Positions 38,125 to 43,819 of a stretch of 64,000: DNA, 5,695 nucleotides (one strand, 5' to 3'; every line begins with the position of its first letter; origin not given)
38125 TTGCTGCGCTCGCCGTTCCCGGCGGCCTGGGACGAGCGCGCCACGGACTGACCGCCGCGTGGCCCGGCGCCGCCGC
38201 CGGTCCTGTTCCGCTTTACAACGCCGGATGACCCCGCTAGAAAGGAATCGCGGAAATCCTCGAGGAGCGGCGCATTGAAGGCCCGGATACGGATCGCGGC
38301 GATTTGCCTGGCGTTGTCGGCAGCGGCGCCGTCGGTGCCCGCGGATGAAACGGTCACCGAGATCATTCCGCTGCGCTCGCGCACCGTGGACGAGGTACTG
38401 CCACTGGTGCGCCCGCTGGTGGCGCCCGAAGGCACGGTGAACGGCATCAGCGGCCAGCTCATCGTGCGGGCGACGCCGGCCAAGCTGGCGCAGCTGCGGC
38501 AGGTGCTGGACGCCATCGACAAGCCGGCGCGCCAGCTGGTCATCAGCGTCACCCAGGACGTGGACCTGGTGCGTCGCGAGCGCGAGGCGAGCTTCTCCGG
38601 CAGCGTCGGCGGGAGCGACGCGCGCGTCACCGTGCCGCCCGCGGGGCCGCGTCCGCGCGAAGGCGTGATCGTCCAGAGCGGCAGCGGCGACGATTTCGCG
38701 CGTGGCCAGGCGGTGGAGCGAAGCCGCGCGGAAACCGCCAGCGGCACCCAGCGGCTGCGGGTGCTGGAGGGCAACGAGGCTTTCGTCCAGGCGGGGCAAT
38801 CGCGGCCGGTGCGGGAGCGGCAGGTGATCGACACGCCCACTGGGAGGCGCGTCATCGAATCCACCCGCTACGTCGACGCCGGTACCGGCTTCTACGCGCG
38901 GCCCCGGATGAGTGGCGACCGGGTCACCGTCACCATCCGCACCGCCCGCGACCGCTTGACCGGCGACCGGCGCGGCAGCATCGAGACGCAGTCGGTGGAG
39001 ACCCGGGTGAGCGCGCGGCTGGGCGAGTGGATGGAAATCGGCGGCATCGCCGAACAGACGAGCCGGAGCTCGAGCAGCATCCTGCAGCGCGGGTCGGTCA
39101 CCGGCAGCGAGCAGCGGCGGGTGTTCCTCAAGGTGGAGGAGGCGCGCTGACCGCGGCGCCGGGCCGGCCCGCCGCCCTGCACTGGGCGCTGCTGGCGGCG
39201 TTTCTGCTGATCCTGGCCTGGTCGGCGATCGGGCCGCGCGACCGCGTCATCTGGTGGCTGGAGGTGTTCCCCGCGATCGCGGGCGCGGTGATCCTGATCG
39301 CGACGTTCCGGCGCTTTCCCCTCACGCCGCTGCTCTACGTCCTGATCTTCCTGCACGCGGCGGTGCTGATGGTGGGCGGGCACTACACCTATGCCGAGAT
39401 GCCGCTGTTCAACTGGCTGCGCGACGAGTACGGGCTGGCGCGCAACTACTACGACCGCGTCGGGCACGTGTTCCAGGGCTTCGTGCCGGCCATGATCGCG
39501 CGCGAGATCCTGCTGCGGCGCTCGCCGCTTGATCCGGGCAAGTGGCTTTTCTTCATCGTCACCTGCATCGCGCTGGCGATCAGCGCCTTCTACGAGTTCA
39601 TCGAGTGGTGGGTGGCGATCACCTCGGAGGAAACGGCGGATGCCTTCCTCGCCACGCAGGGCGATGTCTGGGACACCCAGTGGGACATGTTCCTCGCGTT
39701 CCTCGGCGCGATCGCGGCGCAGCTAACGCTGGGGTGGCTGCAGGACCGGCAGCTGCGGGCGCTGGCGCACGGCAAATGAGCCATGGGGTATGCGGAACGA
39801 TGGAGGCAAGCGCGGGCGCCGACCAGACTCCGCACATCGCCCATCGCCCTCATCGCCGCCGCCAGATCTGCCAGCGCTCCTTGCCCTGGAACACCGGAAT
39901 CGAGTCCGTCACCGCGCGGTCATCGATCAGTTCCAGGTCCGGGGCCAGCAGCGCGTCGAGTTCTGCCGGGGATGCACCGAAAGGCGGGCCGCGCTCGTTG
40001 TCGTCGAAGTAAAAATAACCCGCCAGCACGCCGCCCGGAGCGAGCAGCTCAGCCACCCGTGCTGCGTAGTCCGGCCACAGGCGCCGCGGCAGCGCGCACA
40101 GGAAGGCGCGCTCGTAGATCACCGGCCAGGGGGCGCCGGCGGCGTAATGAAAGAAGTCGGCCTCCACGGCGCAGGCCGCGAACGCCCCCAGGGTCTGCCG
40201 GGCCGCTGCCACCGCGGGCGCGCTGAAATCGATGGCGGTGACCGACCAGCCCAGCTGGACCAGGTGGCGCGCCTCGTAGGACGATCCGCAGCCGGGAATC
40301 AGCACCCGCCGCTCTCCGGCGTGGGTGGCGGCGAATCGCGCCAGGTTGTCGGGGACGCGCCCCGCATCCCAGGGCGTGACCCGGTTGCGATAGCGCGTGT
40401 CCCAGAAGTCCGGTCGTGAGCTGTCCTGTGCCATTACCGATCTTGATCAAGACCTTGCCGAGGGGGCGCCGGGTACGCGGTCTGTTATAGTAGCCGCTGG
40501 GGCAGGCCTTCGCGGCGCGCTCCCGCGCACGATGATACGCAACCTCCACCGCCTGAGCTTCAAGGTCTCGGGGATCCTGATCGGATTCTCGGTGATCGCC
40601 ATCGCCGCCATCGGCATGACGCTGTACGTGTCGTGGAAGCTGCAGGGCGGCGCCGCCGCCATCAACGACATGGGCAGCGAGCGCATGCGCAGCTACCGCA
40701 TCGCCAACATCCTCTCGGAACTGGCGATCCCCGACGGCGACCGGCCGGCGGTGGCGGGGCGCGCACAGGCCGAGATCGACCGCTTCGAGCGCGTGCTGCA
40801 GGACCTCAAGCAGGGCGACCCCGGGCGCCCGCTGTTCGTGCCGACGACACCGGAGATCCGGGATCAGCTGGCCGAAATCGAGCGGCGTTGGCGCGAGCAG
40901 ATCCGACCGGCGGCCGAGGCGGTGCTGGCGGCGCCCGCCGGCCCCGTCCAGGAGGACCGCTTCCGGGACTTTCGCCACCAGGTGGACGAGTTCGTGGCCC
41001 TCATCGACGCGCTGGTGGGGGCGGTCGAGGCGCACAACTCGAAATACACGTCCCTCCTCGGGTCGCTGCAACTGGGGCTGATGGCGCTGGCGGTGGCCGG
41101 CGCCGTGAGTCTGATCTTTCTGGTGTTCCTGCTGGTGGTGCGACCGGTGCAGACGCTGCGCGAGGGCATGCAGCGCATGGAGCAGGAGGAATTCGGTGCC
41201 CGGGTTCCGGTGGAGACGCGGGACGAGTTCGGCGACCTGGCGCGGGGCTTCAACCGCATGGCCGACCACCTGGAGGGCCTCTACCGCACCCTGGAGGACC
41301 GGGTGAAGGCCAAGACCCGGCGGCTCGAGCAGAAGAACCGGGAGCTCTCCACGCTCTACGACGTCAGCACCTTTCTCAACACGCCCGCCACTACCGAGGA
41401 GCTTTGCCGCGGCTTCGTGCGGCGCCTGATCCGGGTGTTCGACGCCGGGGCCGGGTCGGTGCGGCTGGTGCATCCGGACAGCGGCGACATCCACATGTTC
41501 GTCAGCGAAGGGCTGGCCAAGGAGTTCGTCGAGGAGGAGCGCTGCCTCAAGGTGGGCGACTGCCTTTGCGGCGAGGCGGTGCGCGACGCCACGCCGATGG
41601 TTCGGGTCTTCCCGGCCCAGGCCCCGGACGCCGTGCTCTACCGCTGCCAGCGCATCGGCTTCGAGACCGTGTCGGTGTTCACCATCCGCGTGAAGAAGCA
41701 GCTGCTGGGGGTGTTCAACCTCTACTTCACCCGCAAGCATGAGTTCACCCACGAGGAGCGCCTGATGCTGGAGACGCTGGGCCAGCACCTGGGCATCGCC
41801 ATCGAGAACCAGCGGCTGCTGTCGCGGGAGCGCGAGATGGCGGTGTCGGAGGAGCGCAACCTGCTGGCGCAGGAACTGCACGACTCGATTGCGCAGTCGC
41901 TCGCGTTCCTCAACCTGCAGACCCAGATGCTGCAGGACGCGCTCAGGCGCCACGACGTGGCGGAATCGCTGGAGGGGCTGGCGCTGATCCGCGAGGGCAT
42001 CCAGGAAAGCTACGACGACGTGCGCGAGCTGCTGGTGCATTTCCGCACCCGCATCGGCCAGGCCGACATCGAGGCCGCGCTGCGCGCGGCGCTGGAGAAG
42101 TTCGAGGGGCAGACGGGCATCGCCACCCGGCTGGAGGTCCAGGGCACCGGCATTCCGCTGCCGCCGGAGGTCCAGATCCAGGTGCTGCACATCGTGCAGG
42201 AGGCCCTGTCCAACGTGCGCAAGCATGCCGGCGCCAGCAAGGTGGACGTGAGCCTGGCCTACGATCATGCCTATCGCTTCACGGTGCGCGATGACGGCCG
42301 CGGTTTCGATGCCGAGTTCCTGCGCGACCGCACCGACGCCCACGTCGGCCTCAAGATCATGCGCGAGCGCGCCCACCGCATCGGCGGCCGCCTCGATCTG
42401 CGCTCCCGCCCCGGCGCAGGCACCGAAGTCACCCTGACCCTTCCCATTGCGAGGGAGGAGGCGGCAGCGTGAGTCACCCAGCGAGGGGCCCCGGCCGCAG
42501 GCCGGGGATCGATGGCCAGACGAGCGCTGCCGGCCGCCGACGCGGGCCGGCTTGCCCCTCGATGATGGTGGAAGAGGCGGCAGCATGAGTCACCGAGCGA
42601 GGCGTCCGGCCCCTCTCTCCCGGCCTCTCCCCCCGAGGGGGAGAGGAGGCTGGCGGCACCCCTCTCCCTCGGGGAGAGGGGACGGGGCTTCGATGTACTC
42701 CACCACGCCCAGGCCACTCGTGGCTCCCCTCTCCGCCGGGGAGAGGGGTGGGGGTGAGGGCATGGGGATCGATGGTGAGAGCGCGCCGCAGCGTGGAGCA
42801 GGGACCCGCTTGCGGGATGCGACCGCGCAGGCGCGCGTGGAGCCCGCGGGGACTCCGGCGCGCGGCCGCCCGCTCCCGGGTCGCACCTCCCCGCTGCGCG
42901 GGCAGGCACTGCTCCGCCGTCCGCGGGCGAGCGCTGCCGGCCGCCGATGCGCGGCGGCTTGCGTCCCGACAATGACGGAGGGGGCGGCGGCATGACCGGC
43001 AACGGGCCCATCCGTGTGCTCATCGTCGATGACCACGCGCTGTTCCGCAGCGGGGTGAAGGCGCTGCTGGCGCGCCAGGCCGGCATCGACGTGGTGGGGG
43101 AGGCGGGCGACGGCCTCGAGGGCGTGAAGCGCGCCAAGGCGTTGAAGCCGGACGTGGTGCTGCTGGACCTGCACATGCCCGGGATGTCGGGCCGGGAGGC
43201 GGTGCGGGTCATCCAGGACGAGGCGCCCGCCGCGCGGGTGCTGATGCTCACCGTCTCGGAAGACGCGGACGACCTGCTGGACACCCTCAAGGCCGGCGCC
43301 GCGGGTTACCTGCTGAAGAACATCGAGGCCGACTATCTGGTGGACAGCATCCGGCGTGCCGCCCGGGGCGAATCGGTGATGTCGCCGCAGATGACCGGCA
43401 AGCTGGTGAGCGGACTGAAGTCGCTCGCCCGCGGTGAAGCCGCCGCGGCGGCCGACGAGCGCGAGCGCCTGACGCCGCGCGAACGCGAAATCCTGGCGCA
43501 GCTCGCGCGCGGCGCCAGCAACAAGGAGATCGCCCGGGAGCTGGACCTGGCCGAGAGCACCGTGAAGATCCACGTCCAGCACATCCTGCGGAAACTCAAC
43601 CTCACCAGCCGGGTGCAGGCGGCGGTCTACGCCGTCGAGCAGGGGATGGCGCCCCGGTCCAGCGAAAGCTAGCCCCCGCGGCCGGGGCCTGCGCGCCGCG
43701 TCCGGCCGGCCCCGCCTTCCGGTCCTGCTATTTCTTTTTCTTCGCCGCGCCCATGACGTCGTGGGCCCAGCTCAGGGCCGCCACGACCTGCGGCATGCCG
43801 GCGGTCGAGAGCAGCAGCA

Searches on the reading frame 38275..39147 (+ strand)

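Call 49: search_protein_families(library=pfam, proteins=[window:38275-39147:+], max_evalue=0.0001)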
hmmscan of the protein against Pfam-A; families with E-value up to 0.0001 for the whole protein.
window:38275-39147:+ (291 aa): 2 families
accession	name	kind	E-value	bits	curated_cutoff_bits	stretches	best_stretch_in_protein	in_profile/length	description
PF03958.22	Secretin_N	-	1e-09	38.9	28.2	1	28-87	1-69/69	Bacterial type II/III secretion system short domain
PF00263.26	Secretin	-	2e-09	37.7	27.5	1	156-268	11-132/169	Bacterial type II and III secretion system protein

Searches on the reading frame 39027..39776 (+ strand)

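Call 49: search_protein_families(library=pfam, proteins=[window:39027-39776:+], max_evalue=0.0001)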
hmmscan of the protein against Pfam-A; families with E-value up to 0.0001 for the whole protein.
window:39027-39776:+ (250 aa): 1 family
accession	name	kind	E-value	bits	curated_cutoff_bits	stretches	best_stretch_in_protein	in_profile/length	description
PF09997.14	DUF2238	-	3.4e-58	195.9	26.4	1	85-224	2-140/140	Predicted membrane protein (DUF2238)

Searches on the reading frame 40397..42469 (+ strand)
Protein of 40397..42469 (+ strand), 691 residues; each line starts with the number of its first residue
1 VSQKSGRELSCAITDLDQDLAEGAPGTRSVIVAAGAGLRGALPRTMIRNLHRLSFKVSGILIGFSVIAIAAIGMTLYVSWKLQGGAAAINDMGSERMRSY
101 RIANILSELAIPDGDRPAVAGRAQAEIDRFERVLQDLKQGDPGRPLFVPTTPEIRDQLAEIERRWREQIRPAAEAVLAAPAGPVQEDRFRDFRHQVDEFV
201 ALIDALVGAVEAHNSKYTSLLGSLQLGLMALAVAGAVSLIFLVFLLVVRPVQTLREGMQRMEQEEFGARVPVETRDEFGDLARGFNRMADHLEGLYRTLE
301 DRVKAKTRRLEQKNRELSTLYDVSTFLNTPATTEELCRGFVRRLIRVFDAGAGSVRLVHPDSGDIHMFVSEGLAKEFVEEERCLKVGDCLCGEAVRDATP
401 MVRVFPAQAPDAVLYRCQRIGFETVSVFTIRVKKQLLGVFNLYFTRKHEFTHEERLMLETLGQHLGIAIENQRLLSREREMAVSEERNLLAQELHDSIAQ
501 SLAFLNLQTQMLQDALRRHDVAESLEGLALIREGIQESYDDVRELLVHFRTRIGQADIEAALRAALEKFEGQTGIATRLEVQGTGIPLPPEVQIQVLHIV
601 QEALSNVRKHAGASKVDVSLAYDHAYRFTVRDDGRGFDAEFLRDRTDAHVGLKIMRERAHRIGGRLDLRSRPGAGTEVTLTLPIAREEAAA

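Call 49: search_protein_families(library=pfam, proteins=[window:40397-42469:+], max_evalue=0.0001)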
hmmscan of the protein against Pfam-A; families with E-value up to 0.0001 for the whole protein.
window:40397-42469:+ (691 aa): 8 families
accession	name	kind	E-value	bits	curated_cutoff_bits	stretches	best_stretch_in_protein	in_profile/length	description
PF13675.11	PilJ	-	2e-22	79.8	26.6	1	77-187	1-109/114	Type IV pili methyl-accepting chemotaxis transducer N-term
PF02518.31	HATPase_c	-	1.1e-16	61.7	26.4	1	593-685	3-110/111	Histidine kinase-, DNA gyrase B-, and HSP90-like ATPase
PF07730.19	HisKA_3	-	2.4e-14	54.1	24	1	486-551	1-65/68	Histidine kinase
PF00672.30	HAMP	-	3e-13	50.3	25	1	246-293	5-52/53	HAMP domain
PF13185.12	GAF_2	-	3.4e-13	50.4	28.6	1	332-470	3-136/136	GAF domain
PF01590.32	GAF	-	7e-09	36.8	22.4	1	333-469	2-133/133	GAF domain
PF13492.12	GAF_3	-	2.7e-05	25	27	1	334-471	3-129/129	GAF domain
PF13581.12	HATPase_c_2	-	5.4e-05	23.6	27.4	0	587-664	23-99/127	Histidine kinase-like ATPase domain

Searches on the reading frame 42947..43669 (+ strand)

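Call 49: search_protein_families(library=pfam, proteins=[window:42947-43669:+], max_evalue=0.0001)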
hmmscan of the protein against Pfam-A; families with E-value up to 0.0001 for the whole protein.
window:42947-43669:+ (241 aa): 4 families
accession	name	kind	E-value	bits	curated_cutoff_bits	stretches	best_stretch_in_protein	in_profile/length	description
PF00072.30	Response_reg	-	2.2e-27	95.9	30.2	1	24-135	1-110/111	Response regulator receiver domain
PF00196.25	GerE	-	9e-23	80.1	23.5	1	174-229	2-57/57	Bacterial regulatory proteins, luxR family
PF08281.18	Sigma70_r4_2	-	4.7e-07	29.8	25.7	1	173-217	9-54/54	Sigma-70, region 4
PF13936.12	HTH_38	-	1.3e-05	25.3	27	1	172-207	2-38/44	Helix-turn-helix domain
